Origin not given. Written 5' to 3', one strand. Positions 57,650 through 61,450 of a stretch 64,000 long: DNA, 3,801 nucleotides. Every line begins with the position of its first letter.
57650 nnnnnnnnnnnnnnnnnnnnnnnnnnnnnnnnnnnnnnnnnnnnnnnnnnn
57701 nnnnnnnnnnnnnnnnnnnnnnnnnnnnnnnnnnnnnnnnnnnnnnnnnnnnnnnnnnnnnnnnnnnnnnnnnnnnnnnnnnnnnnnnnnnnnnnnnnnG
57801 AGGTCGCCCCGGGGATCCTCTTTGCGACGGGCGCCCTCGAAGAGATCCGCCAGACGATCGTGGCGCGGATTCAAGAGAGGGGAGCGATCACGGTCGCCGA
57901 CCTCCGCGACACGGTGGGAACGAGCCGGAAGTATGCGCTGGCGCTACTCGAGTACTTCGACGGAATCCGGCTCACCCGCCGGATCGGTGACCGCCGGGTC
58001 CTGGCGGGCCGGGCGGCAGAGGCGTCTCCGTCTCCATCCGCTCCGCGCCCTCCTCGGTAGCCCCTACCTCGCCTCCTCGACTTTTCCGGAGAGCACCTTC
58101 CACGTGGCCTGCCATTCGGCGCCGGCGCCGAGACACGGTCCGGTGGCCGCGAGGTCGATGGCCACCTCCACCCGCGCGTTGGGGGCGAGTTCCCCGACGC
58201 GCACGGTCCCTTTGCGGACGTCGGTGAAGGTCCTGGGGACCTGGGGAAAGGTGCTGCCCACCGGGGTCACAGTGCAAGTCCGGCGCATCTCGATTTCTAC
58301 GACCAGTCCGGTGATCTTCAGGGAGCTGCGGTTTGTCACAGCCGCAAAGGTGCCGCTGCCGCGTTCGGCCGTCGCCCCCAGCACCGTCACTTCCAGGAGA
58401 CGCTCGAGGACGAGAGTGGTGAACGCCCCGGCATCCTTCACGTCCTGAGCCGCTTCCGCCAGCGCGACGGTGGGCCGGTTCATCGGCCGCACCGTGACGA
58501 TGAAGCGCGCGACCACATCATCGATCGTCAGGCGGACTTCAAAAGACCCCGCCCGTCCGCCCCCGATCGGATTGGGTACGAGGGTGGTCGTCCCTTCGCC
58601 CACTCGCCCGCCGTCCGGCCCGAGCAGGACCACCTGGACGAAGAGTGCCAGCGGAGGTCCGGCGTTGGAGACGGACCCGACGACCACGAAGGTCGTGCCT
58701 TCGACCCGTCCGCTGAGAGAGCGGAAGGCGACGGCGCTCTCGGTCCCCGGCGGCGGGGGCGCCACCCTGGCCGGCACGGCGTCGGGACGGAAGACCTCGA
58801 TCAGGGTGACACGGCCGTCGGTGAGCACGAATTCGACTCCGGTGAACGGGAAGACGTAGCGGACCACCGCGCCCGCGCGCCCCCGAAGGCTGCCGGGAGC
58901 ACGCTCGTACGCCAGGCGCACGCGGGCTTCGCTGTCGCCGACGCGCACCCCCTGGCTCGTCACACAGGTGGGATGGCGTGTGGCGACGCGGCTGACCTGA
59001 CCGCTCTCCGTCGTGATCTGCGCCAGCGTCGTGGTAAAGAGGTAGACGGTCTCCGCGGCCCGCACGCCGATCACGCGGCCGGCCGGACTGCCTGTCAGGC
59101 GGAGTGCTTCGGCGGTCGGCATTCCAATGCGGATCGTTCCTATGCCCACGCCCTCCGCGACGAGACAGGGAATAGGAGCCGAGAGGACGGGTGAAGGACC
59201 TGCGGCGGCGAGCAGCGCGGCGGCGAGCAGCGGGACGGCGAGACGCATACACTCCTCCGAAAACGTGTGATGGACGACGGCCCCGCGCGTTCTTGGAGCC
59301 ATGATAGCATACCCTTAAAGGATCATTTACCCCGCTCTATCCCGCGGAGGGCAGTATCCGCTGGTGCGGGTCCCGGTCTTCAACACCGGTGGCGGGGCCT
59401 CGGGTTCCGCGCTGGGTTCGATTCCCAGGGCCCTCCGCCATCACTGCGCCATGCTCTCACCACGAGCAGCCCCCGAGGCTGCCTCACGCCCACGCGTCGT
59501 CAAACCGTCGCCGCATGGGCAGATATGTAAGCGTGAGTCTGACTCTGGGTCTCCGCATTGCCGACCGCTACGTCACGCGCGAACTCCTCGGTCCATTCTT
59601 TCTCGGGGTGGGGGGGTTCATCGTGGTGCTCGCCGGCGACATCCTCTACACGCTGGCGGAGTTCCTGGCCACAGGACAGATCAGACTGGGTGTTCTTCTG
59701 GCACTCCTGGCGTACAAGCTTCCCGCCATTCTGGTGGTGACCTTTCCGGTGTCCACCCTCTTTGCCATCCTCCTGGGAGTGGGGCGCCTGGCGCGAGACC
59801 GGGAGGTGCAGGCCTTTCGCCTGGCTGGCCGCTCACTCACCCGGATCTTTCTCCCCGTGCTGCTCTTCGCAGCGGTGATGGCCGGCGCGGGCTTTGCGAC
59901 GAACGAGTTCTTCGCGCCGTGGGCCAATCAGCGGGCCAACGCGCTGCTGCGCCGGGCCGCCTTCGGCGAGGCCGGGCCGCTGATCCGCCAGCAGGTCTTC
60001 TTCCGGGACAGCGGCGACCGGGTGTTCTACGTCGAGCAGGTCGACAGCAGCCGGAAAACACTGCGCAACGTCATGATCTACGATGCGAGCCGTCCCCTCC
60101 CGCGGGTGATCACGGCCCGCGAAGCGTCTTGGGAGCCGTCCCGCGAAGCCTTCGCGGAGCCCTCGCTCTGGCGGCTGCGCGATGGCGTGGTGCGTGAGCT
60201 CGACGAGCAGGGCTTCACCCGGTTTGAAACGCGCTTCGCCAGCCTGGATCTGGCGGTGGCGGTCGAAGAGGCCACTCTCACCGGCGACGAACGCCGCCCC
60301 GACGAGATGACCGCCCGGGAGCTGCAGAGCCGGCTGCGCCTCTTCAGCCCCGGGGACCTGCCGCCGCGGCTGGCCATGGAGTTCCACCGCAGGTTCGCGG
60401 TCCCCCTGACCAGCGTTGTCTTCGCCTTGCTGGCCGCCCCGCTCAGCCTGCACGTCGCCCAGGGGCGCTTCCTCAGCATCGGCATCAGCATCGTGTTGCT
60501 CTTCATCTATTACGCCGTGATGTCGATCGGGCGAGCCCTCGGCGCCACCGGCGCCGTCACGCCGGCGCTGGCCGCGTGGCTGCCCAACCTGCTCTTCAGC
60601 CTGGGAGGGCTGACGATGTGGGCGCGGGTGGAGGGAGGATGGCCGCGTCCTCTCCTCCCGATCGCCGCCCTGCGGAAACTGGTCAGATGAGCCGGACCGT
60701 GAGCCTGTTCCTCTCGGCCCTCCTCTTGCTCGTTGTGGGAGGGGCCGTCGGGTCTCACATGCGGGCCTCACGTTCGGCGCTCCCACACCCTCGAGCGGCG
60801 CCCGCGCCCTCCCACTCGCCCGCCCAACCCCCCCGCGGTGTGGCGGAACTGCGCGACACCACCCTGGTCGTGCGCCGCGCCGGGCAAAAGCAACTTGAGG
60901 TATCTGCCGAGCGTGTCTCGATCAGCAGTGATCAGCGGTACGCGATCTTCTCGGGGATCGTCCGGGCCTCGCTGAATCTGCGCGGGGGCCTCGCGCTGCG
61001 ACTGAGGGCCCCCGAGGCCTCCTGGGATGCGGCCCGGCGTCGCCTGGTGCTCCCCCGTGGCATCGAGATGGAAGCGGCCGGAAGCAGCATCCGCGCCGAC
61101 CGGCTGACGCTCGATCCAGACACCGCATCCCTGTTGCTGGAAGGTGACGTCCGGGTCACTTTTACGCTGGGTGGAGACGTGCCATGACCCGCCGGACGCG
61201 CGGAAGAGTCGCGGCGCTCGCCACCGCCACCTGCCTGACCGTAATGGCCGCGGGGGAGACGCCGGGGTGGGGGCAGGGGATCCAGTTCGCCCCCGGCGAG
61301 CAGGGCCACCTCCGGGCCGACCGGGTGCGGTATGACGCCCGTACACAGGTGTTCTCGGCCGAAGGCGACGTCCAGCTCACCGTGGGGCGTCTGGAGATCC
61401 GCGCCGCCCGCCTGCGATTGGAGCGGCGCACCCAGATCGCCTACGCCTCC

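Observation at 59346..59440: tRNA-Sec gene downstream of selAB, separated from them by an unknown secreted-protein gene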

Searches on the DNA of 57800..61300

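Call 72: search_rna_families(source=window, start=57800, end=61300, threshold=evalue, max_evalue=1)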
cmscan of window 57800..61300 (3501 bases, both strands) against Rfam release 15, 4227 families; matches with E-value up to 1: 2.
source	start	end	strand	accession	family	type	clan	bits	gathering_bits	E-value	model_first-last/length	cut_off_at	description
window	59346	59436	+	RF01852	tRNA-Sec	Gene; tRNA;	CL00001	67.7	47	6.4e-13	1-91/91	no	Selenocysteine transfer RNA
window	60359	60412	-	RF02808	PyrR210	Gene; snRNA; snoRNA; HACA-box;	-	22.2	59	0.36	1-59/59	no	Pyrobaculum sRNA 210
